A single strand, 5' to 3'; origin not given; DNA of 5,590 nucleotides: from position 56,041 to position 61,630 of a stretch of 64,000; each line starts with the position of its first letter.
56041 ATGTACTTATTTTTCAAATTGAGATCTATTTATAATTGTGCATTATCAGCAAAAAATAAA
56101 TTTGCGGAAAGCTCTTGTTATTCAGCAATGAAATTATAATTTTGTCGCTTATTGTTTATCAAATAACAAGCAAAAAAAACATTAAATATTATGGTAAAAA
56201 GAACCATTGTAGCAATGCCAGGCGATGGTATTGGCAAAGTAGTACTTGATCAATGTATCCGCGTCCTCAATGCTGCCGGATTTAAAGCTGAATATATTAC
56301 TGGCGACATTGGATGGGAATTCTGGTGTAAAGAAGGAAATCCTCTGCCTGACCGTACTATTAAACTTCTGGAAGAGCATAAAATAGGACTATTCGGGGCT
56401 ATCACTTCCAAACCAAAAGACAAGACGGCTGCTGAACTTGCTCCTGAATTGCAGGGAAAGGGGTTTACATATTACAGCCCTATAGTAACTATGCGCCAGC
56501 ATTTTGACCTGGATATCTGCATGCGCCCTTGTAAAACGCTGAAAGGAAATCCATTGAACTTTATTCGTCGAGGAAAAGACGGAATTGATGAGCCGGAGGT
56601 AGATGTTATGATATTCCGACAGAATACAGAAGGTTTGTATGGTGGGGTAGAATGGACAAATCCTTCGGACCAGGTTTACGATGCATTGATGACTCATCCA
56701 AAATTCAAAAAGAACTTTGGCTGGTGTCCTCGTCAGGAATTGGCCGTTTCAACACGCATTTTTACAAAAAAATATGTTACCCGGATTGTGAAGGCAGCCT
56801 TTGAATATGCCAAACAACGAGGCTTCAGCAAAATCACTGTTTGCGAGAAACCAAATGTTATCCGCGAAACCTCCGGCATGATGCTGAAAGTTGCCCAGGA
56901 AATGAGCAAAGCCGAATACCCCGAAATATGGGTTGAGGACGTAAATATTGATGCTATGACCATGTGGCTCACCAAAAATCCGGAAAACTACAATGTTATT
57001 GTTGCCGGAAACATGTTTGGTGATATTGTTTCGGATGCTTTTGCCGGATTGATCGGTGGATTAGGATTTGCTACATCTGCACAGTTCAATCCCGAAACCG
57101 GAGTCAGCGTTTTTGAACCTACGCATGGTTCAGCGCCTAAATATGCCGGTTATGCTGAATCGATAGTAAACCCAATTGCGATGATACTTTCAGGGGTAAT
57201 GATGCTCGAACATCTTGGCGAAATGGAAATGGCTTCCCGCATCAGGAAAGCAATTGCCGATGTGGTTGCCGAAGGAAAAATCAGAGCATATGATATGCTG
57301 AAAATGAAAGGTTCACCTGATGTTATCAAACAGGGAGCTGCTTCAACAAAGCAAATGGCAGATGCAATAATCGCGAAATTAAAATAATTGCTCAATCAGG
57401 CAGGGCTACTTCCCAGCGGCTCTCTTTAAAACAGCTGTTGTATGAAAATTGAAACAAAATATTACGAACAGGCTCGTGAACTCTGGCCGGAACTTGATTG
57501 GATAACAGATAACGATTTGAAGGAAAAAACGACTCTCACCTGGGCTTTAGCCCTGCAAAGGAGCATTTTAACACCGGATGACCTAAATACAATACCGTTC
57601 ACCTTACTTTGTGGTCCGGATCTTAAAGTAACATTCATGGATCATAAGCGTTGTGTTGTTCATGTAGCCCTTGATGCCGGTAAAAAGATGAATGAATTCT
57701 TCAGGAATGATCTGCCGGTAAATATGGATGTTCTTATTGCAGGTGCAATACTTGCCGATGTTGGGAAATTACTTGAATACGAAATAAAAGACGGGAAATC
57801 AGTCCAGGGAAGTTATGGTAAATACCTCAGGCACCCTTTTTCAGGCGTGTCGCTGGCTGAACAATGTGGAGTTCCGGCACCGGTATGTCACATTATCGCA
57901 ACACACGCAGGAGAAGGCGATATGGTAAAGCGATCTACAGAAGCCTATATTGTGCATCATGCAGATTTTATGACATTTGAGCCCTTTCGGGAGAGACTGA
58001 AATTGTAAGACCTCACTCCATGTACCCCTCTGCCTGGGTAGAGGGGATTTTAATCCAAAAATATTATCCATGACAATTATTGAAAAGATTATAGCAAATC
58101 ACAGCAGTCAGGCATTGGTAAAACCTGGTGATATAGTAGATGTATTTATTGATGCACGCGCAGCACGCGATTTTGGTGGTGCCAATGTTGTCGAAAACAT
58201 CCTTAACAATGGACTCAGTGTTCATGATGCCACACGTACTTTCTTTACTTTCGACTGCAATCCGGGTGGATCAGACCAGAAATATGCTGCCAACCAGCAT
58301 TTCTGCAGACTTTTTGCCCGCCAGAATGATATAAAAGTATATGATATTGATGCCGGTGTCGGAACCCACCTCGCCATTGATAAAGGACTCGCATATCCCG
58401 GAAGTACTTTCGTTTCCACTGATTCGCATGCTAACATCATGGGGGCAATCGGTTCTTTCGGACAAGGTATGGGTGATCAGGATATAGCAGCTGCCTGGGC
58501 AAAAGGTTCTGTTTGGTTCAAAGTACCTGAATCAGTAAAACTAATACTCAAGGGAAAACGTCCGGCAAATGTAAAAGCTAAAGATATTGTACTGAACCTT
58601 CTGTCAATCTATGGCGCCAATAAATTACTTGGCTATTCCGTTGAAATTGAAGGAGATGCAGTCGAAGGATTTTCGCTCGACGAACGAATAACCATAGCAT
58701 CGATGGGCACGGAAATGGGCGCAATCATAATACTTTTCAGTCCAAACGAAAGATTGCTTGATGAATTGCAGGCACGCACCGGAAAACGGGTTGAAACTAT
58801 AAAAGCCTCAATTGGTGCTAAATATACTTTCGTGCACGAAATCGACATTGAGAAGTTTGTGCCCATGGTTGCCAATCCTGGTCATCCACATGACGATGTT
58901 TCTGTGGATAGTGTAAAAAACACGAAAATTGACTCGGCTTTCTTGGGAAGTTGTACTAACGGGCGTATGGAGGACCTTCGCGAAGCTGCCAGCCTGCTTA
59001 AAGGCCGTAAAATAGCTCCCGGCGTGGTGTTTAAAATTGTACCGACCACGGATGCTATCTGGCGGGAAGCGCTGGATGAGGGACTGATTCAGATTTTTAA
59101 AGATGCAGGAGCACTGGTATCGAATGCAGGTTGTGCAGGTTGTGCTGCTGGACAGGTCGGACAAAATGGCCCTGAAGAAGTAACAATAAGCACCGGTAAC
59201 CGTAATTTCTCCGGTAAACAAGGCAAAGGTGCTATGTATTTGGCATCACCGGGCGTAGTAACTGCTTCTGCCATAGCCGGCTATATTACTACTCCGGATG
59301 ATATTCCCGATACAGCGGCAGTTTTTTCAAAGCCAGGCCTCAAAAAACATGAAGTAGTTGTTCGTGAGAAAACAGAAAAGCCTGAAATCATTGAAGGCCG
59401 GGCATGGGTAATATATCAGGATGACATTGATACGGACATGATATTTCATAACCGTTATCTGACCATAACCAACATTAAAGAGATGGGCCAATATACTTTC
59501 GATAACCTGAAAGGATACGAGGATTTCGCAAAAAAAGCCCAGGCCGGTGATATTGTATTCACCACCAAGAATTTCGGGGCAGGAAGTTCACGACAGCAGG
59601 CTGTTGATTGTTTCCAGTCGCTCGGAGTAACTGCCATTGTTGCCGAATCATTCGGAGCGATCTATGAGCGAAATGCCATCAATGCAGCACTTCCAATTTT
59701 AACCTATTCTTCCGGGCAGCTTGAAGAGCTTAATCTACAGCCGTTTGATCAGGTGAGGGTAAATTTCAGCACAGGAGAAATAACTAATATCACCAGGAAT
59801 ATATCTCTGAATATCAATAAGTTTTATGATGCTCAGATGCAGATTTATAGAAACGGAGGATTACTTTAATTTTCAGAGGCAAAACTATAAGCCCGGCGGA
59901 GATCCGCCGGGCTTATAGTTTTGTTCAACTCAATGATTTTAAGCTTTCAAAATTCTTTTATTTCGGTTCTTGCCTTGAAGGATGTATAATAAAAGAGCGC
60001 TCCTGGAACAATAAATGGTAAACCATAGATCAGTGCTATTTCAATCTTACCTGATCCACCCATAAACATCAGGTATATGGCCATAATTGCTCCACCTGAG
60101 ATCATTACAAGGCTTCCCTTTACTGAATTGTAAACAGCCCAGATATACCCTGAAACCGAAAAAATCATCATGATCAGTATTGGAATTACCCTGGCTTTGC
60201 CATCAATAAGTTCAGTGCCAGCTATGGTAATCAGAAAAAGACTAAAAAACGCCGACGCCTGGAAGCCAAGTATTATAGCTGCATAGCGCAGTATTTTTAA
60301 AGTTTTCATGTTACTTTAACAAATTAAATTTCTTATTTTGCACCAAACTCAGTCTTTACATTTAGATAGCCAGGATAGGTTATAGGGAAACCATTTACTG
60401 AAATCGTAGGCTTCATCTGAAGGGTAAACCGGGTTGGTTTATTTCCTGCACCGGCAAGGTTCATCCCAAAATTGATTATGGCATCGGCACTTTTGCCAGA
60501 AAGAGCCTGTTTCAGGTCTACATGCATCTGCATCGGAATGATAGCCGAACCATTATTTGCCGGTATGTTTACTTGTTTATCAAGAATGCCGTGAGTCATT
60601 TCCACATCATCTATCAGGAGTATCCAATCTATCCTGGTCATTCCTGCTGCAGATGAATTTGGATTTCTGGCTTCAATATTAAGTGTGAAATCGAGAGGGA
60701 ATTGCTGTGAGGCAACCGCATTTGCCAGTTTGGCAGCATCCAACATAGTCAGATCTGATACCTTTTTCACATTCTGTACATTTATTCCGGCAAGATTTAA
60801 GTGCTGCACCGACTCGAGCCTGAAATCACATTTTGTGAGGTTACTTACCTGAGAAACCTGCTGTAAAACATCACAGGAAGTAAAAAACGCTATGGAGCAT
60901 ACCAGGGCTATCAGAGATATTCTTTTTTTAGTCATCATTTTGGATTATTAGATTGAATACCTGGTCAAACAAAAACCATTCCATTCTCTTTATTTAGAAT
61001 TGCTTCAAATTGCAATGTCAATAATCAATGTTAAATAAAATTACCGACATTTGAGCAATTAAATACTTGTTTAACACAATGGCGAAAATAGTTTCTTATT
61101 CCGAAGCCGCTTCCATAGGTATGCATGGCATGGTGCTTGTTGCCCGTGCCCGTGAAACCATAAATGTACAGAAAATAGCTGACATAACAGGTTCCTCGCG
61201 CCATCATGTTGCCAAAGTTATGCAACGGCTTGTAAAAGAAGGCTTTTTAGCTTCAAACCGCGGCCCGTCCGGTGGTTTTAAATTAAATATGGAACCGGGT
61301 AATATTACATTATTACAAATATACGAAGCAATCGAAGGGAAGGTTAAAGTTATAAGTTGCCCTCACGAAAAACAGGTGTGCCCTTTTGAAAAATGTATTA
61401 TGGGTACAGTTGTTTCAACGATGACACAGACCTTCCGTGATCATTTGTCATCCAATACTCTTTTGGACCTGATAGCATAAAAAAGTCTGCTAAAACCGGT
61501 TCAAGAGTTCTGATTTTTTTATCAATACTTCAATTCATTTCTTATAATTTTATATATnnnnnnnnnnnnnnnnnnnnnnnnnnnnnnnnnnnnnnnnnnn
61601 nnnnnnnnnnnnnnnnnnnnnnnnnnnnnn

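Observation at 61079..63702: Tandem Rrf2 regulators + Cys-rich 4Fe-4S protein + cupin + YgbA-like protein: candidate nitrosative/redox-stress module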

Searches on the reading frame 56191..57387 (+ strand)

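Call 79: search_protein_families(library=pfam, proteins=[window:56191-57387:+], max_evalue=0.001)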
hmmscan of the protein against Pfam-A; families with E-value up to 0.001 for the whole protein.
window:56191-57387:+ (398 aa): 1 family
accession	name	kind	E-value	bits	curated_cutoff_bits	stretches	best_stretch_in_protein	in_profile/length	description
PF00180.25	Iso_dh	-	1e-79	268.8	27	1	5-393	1-348/348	Isocitrate/isopropylmalate dehydrogenase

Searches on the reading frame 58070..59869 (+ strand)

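Call 79: search_protein_families(library=pfam, proteins=[window:58070-59869:+], max_evalue=0.001)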
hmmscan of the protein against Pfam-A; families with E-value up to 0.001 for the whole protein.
window:58070-59869:+ (599 aa): 2 families
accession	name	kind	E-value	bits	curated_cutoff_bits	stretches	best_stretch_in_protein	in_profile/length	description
PF00330.25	Aconitase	-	3.6e-78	264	28.7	1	5-404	1-463/463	Aconitase family (aconitate hydratase)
PF00694.25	Aconitase_C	-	5.4e-14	53.1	22.8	1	485-543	68-125/131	Aconitase C-terminal domain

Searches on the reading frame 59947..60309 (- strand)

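Call 3: search_protein_families(library=pfam, proteins=[window:59947-60309:-], max_evalue=0.01)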
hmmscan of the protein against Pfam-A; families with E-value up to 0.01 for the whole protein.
window:59947-60309:- (120 aa): 1 family
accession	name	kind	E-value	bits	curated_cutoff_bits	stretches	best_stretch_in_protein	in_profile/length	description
PF24709.1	DUF7670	-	2.9e-05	24.9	29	1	2-114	3-114/118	Domain of unknown function (DUF7670)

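Call 4: search_protein_families(library=ncbifam, proteins=[window:59947-60309:-], max_evalue=0.01)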
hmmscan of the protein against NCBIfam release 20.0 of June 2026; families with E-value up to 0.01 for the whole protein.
window:59947-60309:- (120 aa): 0 families

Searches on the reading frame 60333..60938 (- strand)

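Call 3: search_protein_families(library=pfam, proteins=[window:60333-60938:-], max_evalue=0.01)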
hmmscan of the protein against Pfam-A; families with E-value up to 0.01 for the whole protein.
window:60333-60938:- (201 aa): 1 family
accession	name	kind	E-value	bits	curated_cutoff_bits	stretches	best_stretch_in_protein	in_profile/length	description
PF03168.19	LEA_2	-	0.00082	20.2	25.4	1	88-169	2-72/98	Late embryogenesis abundant protein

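Call 4: search_protein_families(library=ncbifam, proteins=[window:60333-60938:-], max_evalue=0.01)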
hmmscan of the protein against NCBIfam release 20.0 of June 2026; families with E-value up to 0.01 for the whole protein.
window:60333-60938:- (201 aa): 0 families

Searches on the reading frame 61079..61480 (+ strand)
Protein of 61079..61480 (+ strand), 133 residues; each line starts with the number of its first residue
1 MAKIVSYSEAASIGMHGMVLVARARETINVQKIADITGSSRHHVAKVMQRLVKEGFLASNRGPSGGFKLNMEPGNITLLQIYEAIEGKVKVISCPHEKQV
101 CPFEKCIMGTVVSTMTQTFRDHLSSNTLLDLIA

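Call 3: search_protein_families(library=pfam, proteins=[window:61079-61480:+], max_evalue=0.01)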
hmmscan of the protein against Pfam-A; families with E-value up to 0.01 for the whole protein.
window:61079-61480:+ (133 aa): 6 families
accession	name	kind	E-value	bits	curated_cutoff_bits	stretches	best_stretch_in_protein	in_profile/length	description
PF02082.26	Rrf2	-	2.1e-28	99.5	30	1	8-132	2-130/132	Iron-dependent Transcriptional regulator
PF13545.12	HTH_Crp_2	-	0.00013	22.2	27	1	28-61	23-55/70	Crp-like helix-turn-helix domain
PF01047.28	MarR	-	0.00079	19.7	24.6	1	24-63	14-53/59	MarR family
PF01978.25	TrmB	-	0.0036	17.5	25.6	1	24-63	19-58/68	Sugar-specific transcriptional regulator TrmB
PF00538.25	Linker_histone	-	0.0055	17.4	22.4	0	38-70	41-74/74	linker histone H1 and H5 family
PF00392.27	GntR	-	0.0073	16.4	27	0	25-62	21-59/64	Bacterial regulatory proteins, gntR family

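Call 4: search_protein_families(library=ncbifam, proteins=[window:61079-61480:+], max_evalue=0.01)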
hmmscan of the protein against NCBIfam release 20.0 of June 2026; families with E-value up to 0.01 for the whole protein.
window:61079-61480:+ (133 aa): 8 families
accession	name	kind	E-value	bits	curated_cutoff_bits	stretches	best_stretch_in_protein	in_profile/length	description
TIGR00738.1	rrf2_super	superfamily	7e-26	90.7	73.3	1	8-132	4-131/132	Rrf2 family transcriptional regulator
TIGR02944.1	suf_reg_Xantho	equivalog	1.1e-15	58.1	110.65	1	19-130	17-129/130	SUF system Fe-S cluster assembly regulator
NF008240.0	PRK11014.1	equivalog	8.1e-12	45.4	182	1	26-132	24-128/141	nitric oxide-sensing transcriptional repressor NsrR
TIGR02010.1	IscR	equivalog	1.2e-11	44.6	207.55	1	23-132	21-130/135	Fe-S cluster assembly transcriptional regulator IscR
NF008886.0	PRK11920.1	equivalog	5.2e-10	39.2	193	1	26-132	23-131/153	iron-responsive transcriptional regulator RirA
NF008110.0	PRK10857.1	equivalog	1.3e-09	38.1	275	1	26-132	24-130/164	Fe-S cluster assembly transcriptional regulator IscR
NF047409.1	Cys_reg_CymR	equivalog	8.2e-09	35.7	195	1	20-100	16-98/139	cysteine metabolism transcriptional regulator CymR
NF041852.1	trans_reg_HypR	equivalog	1.7e-05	24.9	180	1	18-110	12-108/139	redox-sensitive transcriptional regulator HypR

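Call 35: search_solved_structures(query=window:61079-61477:+, max_evalue=0.001, show_alignments=4)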
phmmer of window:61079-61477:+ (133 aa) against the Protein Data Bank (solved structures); distinct sequences matched with E-value up to 0.001: 12.
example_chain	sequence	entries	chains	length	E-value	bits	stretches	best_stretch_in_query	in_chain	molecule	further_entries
6y45_A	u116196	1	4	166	7.8e-09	38.9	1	14-133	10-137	Rrf2 family transcriptional regulator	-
6hsd_A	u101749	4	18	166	1.5e-08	38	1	14-133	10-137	Rrf2 family transcriptional regulator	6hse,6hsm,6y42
5n07_A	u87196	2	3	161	1.9e-06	31.2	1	7-133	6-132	HTH-type transcriptional repressor NsrR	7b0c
1xd7_A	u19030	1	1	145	8.6e-06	29.1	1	12-130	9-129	ywnA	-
3lwf_A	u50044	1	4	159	1.2e-05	28.6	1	27-132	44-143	Putative transcriptional regulator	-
4hf2_A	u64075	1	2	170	1.6e-05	28.2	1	28-91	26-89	HTH-type transcriptional regulator IscR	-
2y75_A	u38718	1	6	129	4.6e-05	26.7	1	26-104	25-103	HTH-TYPE TRANSCRIPTIONAL REGULATOR CYMR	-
4chu_A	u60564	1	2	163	7e-05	26.1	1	28-89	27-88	HTH-TYPE TRANSCRIPTIONAL REGULATOR ISCR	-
4hf1_A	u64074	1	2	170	7.9e-05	26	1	28-91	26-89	HTH-type transcriptional regulator IscR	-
4cic_A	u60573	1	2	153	8e-05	26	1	26-132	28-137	TRANSCRIPTIONAL REGULATOR, BADM/RRF2 FAMILY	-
4hf0_A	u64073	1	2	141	0.00034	24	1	28-91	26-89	HTH-type transcriptional regulator IscR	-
5n08_A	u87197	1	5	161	0.00095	22.5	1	7-98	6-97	HTH-type transcriptional repressor NsrR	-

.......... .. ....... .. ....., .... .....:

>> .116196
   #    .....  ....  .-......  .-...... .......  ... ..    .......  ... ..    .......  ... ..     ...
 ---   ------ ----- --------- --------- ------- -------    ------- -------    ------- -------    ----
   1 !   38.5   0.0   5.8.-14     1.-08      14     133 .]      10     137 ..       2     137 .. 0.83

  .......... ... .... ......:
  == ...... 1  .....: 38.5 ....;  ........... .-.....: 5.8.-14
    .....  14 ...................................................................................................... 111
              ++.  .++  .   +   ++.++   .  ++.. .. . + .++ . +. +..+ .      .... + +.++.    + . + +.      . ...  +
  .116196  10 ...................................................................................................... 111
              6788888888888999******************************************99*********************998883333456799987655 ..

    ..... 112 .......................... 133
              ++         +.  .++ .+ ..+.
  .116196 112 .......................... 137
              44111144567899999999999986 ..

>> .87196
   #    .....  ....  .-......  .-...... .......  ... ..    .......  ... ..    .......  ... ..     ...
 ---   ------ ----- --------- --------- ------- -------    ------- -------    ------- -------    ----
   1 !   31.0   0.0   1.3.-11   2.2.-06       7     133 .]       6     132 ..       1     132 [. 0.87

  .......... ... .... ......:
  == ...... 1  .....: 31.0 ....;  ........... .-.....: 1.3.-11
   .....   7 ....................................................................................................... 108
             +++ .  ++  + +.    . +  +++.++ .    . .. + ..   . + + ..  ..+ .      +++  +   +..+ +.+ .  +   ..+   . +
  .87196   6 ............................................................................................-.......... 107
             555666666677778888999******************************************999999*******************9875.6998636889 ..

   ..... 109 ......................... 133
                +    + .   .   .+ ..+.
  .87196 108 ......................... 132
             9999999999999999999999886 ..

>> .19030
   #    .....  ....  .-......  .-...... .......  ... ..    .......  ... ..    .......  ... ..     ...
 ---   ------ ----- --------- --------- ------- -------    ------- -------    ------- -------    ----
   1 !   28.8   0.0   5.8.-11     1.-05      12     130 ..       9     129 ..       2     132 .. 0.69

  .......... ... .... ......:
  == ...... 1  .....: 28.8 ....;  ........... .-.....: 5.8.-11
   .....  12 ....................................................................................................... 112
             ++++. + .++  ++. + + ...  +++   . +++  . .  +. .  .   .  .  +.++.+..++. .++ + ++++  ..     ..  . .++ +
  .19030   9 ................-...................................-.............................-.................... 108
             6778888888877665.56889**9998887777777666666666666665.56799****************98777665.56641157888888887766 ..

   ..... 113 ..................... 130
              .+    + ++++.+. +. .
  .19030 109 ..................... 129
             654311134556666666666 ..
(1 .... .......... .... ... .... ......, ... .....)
